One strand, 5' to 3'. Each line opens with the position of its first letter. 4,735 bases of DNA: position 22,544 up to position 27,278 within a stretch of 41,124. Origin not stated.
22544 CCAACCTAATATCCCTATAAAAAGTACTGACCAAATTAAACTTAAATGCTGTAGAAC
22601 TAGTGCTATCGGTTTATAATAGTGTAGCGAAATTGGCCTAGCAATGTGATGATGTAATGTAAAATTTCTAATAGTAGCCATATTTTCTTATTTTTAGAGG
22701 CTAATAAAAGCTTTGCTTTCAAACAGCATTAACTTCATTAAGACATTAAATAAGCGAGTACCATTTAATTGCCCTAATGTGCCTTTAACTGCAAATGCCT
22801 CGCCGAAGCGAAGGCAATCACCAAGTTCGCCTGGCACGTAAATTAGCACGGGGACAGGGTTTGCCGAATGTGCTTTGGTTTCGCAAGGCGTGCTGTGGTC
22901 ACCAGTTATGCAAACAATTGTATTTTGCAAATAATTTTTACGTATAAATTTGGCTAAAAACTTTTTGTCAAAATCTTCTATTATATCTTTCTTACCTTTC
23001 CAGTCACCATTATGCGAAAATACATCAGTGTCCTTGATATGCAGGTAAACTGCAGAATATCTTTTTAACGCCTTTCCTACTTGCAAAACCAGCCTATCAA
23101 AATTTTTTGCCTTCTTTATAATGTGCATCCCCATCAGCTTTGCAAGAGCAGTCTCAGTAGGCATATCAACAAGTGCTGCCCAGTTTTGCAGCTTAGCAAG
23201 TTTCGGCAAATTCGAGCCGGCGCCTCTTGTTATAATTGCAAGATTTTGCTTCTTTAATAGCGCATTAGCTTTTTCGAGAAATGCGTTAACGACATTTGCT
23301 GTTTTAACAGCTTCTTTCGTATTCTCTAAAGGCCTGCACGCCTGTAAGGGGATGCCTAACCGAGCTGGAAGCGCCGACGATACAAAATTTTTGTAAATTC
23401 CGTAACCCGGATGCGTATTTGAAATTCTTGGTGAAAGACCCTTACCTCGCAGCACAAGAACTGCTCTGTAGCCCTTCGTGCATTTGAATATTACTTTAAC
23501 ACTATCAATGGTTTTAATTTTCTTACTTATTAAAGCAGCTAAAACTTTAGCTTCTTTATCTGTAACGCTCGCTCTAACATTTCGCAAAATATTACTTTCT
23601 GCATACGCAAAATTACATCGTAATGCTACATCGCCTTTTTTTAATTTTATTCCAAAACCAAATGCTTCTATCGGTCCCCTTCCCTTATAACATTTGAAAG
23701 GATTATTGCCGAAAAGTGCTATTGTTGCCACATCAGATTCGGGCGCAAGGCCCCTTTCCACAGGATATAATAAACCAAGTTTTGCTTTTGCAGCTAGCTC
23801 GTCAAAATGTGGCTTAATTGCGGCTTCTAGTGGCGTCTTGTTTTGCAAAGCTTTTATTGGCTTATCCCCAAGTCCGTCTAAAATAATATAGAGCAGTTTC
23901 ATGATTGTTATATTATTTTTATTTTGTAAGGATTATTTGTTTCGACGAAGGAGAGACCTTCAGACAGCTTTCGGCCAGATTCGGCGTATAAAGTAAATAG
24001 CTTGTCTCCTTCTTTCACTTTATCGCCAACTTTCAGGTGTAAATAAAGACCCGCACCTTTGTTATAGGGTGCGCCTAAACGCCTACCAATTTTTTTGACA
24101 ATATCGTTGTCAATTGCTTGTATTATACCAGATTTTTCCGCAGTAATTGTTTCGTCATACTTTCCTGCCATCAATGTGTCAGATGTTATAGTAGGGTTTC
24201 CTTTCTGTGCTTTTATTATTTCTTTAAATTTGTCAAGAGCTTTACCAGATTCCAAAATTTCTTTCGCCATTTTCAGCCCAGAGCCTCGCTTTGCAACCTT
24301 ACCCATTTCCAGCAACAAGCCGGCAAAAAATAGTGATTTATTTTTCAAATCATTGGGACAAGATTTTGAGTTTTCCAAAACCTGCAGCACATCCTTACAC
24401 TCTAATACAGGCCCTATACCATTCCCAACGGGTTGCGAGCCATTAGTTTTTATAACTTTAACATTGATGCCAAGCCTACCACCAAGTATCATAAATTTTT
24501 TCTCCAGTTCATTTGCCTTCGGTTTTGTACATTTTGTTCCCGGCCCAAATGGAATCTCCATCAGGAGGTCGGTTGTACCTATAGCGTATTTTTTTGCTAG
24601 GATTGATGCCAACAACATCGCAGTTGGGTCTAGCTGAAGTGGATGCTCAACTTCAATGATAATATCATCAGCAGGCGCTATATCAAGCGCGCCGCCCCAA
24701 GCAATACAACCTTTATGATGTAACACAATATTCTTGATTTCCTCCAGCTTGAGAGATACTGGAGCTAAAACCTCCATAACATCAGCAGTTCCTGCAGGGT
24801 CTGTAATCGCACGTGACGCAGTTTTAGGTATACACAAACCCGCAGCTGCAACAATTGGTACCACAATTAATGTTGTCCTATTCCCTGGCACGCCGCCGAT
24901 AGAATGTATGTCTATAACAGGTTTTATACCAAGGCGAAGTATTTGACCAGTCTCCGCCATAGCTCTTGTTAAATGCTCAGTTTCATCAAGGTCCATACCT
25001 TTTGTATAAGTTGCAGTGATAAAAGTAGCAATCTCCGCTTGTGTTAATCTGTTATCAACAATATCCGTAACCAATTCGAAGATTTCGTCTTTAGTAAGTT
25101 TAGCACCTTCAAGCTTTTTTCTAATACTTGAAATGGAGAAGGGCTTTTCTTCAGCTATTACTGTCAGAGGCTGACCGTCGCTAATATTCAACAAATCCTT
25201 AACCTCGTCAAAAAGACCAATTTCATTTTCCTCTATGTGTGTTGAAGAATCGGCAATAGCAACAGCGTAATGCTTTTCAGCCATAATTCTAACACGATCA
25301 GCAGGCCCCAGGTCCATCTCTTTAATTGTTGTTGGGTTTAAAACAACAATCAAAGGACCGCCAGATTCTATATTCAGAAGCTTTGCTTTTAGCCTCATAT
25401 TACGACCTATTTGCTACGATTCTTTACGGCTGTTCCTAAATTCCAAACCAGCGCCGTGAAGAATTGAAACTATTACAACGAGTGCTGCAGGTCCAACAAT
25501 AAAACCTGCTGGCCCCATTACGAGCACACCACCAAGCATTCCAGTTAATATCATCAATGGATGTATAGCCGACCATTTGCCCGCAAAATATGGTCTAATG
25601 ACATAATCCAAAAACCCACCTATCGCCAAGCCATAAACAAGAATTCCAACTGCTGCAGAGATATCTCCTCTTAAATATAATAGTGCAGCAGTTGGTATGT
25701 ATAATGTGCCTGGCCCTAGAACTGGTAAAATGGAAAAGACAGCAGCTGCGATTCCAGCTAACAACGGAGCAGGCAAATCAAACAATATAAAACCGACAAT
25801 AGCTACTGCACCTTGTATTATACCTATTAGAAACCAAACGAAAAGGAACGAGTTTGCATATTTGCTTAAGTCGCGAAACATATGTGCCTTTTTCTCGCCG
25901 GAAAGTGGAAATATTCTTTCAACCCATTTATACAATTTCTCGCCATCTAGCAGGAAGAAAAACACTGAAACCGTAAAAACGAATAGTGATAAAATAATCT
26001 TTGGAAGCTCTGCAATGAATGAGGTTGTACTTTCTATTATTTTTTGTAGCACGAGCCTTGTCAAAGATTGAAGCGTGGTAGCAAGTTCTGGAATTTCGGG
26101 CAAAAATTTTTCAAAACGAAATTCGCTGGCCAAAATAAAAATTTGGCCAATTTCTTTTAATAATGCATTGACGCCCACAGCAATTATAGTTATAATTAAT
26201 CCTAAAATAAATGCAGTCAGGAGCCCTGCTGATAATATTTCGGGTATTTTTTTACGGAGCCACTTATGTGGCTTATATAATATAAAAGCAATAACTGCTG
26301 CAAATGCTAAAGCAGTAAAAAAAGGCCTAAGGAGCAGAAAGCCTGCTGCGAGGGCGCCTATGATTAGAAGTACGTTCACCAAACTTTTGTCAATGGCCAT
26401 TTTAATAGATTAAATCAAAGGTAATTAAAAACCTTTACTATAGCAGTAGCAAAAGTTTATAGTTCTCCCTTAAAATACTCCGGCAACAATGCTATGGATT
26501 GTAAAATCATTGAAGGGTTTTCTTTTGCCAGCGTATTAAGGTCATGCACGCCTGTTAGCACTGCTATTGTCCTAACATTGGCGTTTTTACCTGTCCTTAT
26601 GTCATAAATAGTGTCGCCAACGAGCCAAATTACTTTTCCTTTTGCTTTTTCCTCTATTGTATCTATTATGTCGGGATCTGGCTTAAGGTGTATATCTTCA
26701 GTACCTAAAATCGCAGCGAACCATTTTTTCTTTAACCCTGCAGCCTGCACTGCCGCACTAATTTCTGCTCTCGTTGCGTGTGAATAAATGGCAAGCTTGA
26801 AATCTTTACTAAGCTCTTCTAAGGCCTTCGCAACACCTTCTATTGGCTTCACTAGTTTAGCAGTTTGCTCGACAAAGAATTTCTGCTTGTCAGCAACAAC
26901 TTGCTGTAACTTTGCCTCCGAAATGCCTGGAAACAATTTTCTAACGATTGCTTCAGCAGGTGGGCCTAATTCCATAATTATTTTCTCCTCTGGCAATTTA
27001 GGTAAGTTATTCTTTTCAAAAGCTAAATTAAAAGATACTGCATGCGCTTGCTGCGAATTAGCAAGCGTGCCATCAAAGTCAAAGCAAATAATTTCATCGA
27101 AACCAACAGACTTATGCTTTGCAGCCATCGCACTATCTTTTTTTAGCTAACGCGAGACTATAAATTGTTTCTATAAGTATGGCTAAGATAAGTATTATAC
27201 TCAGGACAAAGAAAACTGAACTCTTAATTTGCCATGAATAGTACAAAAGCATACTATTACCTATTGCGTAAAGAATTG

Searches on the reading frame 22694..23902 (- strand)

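Call 7: search_protein_families(library=pfam, max_evalue=0.001, proteins=[window:22694-23902:-])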
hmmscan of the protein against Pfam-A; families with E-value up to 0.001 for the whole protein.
window:22694-23902:- (402 aa): 2 families
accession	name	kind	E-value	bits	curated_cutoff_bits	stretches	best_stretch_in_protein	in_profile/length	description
PF10143.14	PhosphMutase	-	3.4e-41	141.4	21.5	1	37-220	1-168/170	2,3-bisphosphoglycerate-independent phosphoglycerate mutase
PF01676.23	Metalloenzyme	-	2.7e-31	109.4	24.3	1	1-390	1-251/252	Metalloenzyme superfamily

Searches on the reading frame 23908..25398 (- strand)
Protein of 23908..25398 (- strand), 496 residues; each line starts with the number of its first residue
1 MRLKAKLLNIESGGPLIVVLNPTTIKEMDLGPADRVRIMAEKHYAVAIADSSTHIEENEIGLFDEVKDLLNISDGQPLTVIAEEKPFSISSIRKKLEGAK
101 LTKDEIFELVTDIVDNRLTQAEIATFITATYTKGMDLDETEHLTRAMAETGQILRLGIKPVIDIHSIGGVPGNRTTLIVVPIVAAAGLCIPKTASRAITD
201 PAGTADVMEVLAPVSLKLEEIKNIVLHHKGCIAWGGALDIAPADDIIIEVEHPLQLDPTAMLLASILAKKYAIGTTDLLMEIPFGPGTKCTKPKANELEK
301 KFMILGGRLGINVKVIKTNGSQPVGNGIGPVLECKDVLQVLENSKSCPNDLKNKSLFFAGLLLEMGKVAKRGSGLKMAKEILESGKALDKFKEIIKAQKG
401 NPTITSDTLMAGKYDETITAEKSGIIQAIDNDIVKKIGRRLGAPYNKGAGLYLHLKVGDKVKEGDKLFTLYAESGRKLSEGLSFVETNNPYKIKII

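Call 7: search_protein_families(library=pfam, max_evalue=0.001, proteins=[window:23908-25398:-])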
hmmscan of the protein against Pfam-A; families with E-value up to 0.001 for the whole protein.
window:23908-25398:- (496 aa): 3 families
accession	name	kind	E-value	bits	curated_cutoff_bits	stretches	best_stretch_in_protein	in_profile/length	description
PF02885.22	Glycos_trans_3N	-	1.1e-17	64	26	1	92-151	4-63/63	Glycosyl transferase family, helical bundle domain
PF07831.19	PYNP_C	-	1.1e-10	41.5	27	1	426-485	2-68/75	Pyrimidine nucleoside phosphorylase C-terminal domain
PF00591.27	Glycos_transf_3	-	6.6e-09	36.2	27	1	160-221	3-67/253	Glycosyl transferase family, a/b domain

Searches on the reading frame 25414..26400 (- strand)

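Call 7: search_protein_families(library=pfam, max_evalue=0.001, proteins=[window:25414-26400:-])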
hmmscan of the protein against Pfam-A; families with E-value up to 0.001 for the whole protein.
window:25414-26400:- (328 aa): 1 family
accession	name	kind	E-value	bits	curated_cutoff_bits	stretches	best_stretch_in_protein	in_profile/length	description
PF01594.21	AI-2E_transport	-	1.5e-41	143.1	34.3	1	10-314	4-323/327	AI-2E family transporter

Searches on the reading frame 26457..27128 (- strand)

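Call 7: search_protein_families(library=pfam, max_evalue=0.001, proteins=[window:26457-27128:-])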
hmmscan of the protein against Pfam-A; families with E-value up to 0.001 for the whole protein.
window:26457-27128:- (223 aa): 5 families
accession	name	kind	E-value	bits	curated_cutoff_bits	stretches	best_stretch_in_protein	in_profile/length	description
PF13419.12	HAD_2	-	7.2e-32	111.4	23.8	1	14-190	1-178/178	Haloacid dehalogenase-like hydrolase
PF00702.32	Hydrolase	-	1.3e-16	62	26.4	1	13-184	3-191/191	haloacid dehalogenase-like hydrolase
PF13242.12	Hydrolase_like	-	4.5e-10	39.7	22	1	149-213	4-73/75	HAD-hyrolase-like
PF12710.13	HAD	-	8.6e-05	23.5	27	1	15-178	2-186/189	haloacid dehalogenase-like hydrolase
PF06941.18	NT5C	-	0.00057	20.2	24.8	0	12-136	2-105/180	5' nucleotidase, deoxy (Pyrimidine), cytosolic type C protein (NT5C)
